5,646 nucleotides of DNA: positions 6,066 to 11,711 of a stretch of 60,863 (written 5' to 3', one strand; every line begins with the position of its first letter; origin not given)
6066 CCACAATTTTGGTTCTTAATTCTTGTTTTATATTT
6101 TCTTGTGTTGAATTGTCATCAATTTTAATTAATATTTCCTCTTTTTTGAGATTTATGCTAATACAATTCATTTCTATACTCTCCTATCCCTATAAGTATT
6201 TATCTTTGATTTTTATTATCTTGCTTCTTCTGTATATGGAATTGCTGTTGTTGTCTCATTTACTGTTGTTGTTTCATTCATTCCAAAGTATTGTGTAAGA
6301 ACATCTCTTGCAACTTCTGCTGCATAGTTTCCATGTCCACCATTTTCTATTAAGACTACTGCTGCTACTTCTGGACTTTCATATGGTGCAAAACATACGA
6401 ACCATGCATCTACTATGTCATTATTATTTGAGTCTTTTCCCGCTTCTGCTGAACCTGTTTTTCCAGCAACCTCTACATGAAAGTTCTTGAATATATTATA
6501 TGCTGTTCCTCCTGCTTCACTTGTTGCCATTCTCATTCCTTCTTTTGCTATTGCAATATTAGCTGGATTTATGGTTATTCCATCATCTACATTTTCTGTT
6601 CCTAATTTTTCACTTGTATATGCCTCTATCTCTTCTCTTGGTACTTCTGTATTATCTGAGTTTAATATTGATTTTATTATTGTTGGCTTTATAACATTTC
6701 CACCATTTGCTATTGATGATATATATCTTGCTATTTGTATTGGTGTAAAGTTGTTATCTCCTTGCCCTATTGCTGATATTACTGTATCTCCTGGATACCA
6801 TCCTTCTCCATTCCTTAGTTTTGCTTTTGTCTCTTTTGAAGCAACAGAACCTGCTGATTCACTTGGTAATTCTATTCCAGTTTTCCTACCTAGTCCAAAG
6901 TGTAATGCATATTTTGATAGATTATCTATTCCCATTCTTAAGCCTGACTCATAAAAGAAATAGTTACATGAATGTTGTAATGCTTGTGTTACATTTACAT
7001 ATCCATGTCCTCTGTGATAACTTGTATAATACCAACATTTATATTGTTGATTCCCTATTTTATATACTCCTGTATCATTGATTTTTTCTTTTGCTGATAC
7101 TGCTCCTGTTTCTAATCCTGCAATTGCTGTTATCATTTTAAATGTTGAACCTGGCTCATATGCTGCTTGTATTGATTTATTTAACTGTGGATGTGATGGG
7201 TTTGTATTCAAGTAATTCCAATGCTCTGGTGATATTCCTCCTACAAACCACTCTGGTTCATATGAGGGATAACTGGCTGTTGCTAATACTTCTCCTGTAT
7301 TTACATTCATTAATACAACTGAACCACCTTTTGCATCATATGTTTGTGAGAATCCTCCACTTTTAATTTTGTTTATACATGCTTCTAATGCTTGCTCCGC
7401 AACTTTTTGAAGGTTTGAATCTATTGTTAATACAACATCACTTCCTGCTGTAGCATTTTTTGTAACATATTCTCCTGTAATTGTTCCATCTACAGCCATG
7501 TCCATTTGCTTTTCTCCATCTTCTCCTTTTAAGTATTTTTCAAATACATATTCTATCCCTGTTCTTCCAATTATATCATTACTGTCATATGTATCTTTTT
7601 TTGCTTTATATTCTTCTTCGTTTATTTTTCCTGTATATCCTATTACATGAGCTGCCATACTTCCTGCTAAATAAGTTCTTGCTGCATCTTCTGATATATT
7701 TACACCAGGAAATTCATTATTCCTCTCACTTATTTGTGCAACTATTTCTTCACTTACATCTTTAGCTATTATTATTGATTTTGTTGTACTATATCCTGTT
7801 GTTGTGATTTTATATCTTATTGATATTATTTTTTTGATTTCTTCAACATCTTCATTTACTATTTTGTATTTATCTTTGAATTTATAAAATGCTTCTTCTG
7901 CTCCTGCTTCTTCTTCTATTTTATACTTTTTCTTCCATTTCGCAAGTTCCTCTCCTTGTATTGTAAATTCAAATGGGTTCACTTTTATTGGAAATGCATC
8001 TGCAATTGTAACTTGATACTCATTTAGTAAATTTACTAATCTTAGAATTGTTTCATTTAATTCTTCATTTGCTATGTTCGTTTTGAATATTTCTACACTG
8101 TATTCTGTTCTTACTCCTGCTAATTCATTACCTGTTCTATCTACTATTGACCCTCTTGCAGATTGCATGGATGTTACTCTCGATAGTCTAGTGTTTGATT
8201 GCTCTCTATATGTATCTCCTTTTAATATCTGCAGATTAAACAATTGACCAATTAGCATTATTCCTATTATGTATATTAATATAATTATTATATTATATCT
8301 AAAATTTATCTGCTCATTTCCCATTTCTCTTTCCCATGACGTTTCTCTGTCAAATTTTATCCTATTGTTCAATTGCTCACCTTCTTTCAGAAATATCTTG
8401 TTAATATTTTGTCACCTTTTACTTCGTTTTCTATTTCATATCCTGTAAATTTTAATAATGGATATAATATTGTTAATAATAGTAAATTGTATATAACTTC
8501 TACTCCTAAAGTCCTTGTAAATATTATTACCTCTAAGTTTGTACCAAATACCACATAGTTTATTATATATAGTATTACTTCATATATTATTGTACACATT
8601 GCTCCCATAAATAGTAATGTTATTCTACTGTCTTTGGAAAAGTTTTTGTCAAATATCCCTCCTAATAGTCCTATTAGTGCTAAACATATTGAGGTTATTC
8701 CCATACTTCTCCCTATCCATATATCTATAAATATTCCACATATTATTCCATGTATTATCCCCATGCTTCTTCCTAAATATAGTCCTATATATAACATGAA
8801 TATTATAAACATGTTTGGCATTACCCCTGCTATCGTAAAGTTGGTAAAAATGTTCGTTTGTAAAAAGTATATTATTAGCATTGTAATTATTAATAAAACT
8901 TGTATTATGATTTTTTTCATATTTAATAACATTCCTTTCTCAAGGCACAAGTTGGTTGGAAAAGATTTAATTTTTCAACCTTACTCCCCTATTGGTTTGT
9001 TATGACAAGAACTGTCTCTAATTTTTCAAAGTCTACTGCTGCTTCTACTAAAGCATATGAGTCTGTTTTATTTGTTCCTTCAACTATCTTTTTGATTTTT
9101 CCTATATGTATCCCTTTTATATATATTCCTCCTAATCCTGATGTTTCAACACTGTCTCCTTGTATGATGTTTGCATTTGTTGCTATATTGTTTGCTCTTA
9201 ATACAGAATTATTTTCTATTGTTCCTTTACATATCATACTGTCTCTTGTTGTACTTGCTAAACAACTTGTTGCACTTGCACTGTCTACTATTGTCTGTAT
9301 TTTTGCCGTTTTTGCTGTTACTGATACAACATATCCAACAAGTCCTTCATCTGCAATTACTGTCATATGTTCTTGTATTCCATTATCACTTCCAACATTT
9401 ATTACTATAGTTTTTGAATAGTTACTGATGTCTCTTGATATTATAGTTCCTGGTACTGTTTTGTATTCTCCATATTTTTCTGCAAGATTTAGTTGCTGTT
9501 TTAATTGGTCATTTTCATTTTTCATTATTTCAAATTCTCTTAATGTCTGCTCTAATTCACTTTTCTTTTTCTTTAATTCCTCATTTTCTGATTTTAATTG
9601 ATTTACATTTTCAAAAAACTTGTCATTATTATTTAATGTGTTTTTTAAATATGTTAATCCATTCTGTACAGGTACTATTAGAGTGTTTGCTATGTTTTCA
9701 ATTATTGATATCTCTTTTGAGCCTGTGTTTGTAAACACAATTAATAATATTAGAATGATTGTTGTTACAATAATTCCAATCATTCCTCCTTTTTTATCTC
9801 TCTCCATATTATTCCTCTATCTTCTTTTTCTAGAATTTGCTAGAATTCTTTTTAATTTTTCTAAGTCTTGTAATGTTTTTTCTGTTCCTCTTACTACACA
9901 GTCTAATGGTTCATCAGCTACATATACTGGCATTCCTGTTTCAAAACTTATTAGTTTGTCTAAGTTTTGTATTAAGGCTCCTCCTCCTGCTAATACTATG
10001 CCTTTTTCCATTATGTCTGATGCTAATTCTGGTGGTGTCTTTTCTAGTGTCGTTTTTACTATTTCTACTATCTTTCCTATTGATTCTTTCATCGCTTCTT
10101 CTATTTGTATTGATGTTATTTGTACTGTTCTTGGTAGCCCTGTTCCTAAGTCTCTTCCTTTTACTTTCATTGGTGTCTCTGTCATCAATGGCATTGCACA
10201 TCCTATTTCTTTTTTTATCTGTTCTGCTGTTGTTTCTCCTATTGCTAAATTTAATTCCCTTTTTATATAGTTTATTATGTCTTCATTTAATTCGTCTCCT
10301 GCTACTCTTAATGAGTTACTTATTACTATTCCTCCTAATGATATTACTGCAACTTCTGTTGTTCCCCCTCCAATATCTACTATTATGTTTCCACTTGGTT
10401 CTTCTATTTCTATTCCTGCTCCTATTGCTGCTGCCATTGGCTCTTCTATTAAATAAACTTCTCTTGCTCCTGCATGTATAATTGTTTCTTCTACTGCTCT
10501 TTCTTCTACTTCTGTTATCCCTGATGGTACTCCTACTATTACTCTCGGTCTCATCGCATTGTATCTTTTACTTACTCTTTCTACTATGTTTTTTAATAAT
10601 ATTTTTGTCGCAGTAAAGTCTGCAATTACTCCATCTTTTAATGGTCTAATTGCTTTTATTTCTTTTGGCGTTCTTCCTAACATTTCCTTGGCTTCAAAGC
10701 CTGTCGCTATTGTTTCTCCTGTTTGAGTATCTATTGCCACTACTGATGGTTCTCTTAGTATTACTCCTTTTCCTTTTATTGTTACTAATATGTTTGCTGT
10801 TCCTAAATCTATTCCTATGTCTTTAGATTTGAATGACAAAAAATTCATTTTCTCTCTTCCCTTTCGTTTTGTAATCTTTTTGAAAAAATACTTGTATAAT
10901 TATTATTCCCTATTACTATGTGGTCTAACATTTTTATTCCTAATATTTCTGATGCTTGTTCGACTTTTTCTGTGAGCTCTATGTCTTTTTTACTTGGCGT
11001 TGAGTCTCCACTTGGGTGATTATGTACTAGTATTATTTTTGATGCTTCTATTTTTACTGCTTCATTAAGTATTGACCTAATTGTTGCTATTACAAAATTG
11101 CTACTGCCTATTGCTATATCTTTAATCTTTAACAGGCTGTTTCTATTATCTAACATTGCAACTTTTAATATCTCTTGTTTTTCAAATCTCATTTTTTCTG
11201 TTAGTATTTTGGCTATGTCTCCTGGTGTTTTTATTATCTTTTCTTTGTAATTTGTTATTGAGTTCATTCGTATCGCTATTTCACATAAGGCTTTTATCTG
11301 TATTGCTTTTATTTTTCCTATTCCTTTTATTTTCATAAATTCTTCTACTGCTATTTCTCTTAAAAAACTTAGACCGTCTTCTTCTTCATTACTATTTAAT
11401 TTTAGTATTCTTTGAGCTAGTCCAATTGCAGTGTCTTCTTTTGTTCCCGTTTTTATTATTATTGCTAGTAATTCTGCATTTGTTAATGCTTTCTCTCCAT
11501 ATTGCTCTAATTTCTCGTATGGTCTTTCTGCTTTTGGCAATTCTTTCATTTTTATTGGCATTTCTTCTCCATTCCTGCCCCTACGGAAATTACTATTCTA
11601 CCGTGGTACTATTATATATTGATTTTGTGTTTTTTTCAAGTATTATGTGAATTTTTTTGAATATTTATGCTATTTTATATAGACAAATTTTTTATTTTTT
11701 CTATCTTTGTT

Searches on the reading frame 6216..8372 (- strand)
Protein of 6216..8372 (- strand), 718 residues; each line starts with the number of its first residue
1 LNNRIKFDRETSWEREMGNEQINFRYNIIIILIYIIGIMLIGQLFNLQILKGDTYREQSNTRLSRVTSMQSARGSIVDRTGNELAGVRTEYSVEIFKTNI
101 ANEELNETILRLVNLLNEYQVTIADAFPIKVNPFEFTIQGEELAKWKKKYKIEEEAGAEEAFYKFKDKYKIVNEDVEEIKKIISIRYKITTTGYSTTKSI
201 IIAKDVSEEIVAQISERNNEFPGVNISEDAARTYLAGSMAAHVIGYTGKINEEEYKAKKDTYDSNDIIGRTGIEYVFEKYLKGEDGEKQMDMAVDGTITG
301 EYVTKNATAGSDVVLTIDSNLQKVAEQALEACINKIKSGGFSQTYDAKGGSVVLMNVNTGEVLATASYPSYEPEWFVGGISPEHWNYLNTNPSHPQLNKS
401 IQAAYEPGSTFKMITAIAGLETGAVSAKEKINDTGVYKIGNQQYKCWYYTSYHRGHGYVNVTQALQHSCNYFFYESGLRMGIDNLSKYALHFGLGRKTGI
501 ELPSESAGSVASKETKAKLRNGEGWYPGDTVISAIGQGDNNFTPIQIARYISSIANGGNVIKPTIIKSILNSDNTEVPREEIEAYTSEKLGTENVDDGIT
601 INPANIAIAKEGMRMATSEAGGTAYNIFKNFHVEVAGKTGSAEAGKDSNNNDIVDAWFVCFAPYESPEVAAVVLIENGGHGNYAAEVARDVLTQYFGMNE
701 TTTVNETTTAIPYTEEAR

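Call 42: search_protein_families(library=pfam, proteins=[window:6216-8372:-], max_evalue=0.001)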
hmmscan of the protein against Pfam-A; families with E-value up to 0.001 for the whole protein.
window:6216-8372:- (718 aa): 2 families
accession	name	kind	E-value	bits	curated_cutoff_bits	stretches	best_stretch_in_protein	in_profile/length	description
PF00905.27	Transpeptidase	-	4.3e-66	223.6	22.1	1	350-692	1-298/299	Penicillin binding protein transpeptidase domain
PF03717.20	PBP_dimer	-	2e-39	136.3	24.4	1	70-301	3-178/180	Penicillin-binding Protein dimerisation domain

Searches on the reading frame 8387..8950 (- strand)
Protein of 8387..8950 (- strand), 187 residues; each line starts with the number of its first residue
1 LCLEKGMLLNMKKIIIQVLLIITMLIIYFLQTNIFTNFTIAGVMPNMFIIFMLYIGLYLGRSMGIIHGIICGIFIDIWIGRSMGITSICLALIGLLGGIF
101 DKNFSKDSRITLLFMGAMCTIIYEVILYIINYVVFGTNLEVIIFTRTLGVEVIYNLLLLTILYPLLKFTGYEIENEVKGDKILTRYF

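Call 42: search_protein_families(library=pfam, proteins=[window:8387-8950:-], max_evalue=0.001)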
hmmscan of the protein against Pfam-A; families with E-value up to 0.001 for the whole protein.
window:8387-8950:- (187 aa): 1 family
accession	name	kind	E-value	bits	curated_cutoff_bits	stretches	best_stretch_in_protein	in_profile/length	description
PF04093.17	MreD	-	4.6e-13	50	24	1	13-166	2-151/158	rod shape-determining protein MreD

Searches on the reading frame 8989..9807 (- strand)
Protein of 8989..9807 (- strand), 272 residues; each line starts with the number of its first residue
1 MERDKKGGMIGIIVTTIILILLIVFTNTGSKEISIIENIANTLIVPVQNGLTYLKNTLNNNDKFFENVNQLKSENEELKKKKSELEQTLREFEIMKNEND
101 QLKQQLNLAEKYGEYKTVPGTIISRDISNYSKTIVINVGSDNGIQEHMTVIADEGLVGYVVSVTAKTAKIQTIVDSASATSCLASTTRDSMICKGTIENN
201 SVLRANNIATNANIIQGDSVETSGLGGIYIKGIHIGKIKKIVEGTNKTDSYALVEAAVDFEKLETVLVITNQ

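Call 42: search_protein_families(library=pfam, proteins=[window:8989-9807:-], max_evalue=0.001)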
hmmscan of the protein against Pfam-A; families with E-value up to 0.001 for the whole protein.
window:8989-9807:- (272 aa): 3 families
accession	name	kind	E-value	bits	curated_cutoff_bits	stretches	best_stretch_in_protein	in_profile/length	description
PF04085.20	MreC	-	9e-39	133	28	1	122-270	1-147/147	Rod shape-determining protein MreC, barrel core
PF15934.10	Yuri_gagarin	-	0.00065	20.1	28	1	47-114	74-138/234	Yuri gagarin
PF18476.7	PIN_8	-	0.00086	19.7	26.1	0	18-105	8-96/227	PIN like domain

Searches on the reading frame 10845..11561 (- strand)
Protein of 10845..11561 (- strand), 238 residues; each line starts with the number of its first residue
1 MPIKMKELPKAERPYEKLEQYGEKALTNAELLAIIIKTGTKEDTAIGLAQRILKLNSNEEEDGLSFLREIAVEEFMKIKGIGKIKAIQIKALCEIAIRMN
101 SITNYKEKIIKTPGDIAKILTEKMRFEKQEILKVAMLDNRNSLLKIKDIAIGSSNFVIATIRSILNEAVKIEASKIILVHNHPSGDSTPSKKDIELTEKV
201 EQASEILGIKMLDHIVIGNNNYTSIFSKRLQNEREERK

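Call 45: search_protein_families(library=pfam, proteins=[window:10845-11561:-], max_evalue=0.001)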
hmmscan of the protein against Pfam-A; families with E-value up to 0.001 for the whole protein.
window:10845-11561:- (238 aa): 2 families
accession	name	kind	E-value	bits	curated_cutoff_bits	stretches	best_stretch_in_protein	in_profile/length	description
PF04002.20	RadC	-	7.7e-38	129.6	22.1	1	110-226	1-117/121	RadC-like JAB domain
PF20582.4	UPF0758_N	-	1.3e-25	89.7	27.1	1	5-87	1-77/77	UPF0758 N-terminal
